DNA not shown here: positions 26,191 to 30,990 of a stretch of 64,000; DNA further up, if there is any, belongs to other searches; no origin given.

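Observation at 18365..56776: Two adjacent giant surface-protein genes as a candidate functional pair between housekeeping operons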

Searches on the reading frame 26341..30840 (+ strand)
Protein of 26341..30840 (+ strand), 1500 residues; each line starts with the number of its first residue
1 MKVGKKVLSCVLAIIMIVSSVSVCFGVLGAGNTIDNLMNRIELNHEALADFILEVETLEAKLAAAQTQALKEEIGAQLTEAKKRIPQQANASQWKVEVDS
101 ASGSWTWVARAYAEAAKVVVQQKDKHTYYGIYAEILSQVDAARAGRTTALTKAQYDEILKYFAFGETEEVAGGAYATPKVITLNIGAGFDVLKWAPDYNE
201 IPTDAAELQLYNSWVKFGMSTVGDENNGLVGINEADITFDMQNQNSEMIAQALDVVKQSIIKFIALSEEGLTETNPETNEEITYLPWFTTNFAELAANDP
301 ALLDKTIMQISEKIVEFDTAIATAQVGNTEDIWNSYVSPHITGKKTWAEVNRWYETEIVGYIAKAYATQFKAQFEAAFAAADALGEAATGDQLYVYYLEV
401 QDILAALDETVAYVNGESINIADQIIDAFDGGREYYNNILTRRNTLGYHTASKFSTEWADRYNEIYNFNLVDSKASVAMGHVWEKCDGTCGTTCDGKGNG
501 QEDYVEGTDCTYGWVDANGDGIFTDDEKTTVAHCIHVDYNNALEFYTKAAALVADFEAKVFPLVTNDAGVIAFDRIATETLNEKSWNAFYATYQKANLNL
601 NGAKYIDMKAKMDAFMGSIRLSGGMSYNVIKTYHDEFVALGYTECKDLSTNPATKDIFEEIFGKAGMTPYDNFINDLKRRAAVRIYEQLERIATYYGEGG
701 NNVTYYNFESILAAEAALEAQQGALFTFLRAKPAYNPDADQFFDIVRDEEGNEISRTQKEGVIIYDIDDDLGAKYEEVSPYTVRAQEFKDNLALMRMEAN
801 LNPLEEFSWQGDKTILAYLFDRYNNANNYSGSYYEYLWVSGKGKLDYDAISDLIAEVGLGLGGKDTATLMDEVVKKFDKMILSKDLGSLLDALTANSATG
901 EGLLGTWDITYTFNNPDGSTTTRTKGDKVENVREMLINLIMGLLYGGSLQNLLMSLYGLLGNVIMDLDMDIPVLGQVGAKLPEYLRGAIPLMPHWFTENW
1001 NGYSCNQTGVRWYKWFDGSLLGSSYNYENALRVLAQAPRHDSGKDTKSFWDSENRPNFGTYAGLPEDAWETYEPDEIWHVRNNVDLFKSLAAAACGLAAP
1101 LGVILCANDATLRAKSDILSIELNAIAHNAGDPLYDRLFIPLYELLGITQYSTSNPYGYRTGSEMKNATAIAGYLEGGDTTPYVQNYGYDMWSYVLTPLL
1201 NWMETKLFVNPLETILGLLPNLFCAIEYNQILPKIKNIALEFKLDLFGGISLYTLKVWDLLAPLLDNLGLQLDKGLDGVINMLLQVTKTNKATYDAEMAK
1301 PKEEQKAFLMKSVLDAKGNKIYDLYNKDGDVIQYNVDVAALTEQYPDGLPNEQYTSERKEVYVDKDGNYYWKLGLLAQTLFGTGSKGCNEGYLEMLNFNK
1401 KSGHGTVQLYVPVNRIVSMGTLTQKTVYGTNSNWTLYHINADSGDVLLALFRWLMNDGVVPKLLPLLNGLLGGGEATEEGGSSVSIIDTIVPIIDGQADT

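Call 50: find_homologous_proteins(query=window:26341-30840:+)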
Query window:26341-30840:+ (1500 aa): 4 proteins with E <= 0.001 among 8000 candidates.
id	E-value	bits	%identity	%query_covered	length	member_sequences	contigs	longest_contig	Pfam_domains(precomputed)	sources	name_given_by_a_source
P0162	0.0e+0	1309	47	100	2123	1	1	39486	-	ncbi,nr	ncbi:MAG: hypothetical protein IJC79_03075 [Clostridia bacterium]|nr:hypothetical protein [Clostridi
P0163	4.9e-215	735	35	100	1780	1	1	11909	-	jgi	-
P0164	6.1e-146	506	38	60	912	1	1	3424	-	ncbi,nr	ncbi:MAG: hypothetical protein U0L11_00200, partial [Acutalibacteraceae bacterium]|nr:hypothetical p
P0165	1.9e-131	458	36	59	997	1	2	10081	-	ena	-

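Call 51: find_encoding_contigs(protein=P0162, flank=10000, max_places=2)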
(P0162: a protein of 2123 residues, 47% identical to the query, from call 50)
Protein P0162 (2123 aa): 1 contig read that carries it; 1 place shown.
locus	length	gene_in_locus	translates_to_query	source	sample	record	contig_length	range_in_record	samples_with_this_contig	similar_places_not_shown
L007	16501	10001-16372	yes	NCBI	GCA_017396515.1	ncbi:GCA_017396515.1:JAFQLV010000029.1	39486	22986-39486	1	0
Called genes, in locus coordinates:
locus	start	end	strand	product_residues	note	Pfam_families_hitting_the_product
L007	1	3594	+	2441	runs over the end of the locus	PF10670:DUF4198 (faint), PF09479:Flg_new (weak)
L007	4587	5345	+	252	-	-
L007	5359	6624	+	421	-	PF00202:Aminotran_3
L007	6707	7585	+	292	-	PF13292:DXP_synthase_N, PF00456:Transketolase_N, PF00676:E1_dh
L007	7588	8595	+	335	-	PF02779:Transket_pyr, PF02780:Transketolase_C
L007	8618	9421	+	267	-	-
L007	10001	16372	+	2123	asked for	-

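Call 52: find_encoding_contigs(protein=P0163, flank=10000, max_places=2)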
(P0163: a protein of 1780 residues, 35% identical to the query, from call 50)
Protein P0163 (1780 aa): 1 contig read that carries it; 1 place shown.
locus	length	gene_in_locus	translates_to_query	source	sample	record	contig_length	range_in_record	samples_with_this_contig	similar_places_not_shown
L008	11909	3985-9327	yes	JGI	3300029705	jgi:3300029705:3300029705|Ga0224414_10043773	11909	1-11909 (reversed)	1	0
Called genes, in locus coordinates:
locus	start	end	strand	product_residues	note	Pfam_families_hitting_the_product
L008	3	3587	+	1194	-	?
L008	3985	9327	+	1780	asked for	-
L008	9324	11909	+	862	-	?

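Call 53: find_encoding_contigs(protein=P0165, flank=10000, max_places=2)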
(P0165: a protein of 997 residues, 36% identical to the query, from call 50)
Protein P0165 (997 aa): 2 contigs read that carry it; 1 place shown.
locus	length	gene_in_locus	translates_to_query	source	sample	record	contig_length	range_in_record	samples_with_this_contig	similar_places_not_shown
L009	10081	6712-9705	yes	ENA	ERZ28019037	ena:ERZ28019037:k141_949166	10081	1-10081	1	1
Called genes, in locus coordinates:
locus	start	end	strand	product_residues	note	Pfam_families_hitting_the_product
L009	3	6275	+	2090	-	?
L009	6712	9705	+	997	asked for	-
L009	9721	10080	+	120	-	?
